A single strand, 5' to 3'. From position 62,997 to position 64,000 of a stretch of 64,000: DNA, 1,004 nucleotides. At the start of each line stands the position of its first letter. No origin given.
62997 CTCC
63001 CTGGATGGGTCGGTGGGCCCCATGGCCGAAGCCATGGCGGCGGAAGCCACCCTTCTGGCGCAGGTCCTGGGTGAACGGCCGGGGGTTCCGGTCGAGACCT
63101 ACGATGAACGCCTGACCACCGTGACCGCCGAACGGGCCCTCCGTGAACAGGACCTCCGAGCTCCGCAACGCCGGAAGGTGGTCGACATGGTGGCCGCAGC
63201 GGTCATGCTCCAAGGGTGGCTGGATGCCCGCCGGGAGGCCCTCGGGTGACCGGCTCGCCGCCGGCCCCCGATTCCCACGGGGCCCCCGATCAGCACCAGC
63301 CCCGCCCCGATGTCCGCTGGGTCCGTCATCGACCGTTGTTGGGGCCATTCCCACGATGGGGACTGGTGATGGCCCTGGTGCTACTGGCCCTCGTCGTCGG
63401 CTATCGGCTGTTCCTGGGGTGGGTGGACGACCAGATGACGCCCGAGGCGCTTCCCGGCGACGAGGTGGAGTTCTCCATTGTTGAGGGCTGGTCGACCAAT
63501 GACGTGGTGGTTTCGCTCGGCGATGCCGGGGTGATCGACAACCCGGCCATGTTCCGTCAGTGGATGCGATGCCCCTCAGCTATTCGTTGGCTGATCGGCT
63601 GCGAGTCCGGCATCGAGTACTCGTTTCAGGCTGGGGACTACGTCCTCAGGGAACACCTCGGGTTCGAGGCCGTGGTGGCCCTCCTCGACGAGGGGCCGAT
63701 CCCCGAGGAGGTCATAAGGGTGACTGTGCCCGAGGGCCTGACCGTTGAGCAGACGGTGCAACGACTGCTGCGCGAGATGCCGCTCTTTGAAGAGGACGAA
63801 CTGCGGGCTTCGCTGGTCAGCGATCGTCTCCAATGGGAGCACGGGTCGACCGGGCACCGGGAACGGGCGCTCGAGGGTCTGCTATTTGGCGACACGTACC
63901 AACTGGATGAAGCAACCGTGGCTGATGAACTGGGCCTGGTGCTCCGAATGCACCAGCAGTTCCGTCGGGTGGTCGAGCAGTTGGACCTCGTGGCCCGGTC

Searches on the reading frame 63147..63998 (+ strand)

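Call 70: search_protein_families(library=pfam, proteins=[window:63147-63998:+], max_evalue=0.000001)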
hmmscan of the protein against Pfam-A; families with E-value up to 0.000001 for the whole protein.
window:63147-63998:+ (284 aa): 1 family
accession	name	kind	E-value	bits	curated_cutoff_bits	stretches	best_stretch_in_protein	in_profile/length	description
PF02618.21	YceG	-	4e-18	66.3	32.4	1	109-278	1-139/275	YceG-like family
